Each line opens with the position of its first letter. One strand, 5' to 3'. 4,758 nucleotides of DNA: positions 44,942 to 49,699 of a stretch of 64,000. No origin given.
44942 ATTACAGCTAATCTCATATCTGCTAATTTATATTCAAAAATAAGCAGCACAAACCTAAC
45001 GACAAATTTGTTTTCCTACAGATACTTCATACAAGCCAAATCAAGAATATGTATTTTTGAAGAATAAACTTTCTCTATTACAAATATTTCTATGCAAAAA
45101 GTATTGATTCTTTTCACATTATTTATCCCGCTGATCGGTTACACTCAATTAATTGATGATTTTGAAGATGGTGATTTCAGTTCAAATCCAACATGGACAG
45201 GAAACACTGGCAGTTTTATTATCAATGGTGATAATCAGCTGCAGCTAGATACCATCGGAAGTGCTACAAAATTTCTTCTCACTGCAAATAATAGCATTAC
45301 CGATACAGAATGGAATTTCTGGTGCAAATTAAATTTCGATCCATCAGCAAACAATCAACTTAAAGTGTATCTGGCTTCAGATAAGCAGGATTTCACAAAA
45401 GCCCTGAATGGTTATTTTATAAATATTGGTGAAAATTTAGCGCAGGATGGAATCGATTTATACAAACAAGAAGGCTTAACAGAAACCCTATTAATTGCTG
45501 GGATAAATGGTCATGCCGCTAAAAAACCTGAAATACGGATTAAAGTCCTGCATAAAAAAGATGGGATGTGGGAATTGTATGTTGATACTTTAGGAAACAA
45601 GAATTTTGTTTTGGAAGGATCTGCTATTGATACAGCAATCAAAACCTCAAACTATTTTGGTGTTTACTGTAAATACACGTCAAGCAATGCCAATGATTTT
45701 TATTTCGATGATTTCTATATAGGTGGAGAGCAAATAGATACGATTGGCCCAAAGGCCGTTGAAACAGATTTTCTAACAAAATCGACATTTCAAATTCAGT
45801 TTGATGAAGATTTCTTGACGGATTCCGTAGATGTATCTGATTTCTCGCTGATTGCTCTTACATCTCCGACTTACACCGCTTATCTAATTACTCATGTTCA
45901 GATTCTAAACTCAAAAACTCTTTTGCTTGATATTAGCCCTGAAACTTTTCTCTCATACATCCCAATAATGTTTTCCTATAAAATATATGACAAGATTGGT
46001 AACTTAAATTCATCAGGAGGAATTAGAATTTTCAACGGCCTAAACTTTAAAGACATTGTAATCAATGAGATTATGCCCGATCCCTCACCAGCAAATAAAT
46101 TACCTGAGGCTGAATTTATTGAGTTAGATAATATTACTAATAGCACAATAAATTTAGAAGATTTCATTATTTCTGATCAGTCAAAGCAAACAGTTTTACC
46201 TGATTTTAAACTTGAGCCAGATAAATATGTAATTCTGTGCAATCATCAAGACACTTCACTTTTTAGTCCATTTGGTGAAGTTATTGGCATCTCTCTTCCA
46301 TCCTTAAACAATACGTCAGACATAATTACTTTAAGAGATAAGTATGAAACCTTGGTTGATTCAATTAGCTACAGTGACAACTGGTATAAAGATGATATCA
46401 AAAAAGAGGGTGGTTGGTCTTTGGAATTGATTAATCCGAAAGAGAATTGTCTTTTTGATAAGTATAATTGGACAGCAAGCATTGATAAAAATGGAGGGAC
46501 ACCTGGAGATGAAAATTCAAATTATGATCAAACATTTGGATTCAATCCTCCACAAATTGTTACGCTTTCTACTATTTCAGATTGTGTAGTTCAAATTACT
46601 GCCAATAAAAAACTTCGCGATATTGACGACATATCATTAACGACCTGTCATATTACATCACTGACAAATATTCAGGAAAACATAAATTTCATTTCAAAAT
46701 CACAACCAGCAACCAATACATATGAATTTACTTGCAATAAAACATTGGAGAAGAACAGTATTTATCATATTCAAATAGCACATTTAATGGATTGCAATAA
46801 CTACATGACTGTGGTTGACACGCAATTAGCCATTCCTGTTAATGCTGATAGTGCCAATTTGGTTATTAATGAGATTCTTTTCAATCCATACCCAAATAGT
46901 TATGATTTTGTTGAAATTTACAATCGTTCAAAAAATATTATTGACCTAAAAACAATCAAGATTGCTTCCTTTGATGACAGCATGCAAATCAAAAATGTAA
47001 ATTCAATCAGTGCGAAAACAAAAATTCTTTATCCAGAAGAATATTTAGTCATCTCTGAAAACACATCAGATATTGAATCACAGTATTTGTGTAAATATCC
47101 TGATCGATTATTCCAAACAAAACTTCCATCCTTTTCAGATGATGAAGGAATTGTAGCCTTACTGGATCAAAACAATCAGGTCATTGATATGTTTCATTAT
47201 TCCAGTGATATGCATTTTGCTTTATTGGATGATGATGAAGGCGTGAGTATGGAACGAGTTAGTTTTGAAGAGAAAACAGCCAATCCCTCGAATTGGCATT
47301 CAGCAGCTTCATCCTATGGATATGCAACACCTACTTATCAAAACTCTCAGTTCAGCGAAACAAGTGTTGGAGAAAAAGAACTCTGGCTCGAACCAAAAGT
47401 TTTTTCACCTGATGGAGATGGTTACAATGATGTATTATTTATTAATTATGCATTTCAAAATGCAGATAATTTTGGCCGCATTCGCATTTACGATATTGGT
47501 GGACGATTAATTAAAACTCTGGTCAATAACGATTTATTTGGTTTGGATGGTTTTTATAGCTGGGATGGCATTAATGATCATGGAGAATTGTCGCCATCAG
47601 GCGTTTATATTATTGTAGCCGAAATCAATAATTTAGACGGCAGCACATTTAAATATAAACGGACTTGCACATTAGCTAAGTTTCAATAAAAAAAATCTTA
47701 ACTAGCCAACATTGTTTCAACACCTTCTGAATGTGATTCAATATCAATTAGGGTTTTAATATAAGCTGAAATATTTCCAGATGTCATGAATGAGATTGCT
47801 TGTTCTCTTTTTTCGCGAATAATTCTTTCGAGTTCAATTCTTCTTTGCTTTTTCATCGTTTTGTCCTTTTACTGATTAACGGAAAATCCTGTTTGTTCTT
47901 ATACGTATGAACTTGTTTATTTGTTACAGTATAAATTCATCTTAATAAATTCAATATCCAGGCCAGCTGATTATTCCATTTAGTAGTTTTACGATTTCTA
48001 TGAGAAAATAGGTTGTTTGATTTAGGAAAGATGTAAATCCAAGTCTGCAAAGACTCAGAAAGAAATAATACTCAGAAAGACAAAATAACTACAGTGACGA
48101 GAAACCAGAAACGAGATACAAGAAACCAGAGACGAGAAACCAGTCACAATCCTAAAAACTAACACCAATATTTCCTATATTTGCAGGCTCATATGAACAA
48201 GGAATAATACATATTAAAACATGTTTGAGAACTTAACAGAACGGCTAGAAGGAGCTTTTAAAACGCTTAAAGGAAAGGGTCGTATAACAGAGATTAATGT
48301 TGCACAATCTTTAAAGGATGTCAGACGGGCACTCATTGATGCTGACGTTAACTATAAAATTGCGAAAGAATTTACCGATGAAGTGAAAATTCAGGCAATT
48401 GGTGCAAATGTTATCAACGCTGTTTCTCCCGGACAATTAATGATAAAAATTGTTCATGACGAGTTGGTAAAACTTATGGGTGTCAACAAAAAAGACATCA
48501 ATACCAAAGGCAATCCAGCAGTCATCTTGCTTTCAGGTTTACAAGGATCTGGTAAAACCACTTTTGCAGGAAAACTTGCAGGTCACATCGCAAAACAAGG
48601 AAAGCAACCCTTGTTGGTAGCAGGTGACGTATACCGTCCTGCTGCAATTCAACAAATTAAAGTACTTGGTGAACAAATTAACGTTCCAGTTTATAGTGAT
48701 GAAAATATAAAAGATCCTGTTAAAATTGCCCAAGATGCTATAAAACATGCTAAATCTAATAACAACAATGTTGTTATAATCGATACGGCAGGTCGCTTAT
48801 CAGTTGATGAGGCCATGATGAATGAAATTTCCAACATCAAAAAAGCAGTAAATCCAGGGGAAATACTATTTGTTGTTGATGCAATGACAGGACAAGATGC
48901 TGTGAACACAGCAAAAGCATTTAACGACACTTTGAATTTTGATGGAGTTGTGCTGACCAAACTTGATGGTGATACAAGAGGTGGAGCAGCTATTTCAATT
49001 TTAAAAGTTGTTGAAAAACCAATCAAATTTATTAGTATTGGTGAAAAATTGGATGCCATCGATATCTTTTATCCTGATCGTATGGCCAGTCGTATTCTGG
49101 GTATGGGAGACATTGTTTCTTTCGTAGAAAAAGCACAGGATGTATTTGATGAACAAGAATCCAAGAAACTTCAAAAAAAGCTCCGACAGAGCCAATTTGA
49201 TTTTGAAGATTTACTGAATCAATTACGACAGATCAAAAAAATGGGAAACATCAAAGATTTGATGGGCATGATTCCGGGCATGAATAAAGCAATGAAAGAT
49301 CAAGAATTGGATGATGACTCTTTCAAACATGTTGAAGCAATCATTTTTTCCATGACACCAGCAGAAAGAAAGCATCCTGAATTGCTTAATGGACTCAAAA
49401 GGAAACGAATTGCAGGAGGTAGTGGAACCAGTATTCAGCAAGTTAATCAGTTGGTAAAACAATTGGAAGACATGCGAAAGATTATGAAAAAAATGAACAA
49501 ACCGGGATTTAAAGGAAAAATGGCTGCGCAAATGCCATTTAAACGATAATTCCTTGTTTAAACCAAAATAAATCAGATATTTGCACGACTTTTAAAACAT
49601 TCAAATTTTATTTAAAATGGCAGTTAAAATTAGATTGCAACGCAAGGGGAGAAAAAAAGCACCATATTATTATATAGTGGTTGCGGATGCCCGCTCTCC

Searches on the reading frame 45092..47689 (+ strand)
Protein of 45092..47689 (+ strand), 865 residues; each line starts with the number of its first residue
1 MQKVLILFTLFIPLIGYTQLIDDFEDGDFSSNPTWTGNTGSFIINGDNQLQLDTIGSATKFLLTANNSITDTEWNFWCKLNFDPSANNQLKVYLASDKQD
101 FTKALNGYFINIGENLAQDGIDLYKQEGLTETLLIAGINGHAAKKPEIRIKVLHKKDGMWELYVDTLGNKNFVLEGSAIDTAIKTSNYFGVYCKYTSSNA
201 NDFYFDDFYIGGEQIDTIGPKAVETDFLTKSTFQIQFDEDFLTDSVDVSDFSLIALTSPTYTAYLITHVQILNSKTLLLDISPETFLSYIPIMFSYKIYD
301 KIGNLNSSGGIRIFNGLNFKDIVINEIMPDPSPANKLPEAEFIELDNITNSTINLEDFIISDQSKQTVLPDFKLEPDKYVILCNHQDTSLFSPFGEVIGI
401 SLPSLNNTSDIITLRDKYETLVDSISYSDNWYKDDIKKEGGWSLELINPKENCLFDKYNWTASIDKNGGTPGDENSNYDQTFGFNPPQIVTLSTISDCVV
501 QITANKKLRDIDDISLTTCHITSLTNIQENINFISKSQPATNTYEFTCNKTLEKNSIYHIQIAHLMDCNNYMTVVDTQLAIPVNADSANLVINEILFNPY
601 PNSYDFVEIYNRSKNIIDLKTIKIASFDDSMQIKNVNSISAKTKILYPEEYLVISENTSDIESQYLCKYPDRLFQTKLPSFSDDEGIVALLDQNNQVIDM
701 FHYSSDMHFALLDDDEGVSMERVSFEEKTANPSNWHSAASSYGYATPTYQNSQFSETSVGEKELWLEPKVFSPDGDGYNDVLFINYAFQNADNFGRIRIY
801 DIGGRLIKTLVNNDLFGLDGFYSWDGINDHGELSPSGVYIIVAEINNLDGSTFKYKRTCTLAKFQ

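Call 47: search_protein_families(library=pfam, proteins=[window:45092-47689:+], max_evalue=0.00001)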
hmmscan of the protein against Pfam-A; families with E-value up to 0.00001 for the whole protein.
window:45092-47689:+ (865 aa): 2 families
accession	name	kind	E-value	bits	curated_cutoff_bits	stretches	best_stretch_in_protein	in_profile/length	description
PF00932.25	LTD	-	1.2e-28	100.1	34.3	2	320-428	6-108/109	Lamin Tail Domain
PF13585.12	CHU_C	-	1.5e-07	31.9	27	1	768-847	4-74/86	CHU_C Type IX secretion signal domain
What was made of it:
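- On T9SS type A cargo: The only indirect support is a second CTD protein (LTD + CHU_C) at 45092-47689 (call 47).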

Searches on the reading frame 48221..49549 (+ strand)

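Call 47: search_protein_families(library=pfam, proteins=[window:48221-49549:+], max_evalue=0.00001)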
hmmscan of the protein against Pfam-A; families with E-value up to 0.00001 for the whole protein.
window:48221-49549:+ (442 aa): 6 families
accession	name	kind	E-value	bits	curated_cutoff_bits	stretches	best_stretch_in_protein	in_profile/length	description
PF00448.28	SRP54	-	9e-74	247.8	22.7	1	99-294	1-196/196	SRP54-type protein, GTPase domain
PF02978.25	SRP_SPB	-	1.6e-32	112.2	27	1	325-422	1-91/91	Signal peptide binding domain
PF02881.24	SRP54_N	-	1e-19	70.9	22.4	1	5-82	1-75/75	SRP54-type protein, helical bundle domain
PF06414.18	Zeta_toxin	-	1.1e-06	28.7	22.3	1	90-190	8-103/199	Zeta toxin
PF13207.12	AAA_17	-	5.4e-06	27.2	27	0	106-218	2-108/136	AAA domain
PF13401.12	AAA_22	-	9.7e-06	26.4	27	0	99-208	5-109/130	AAA domain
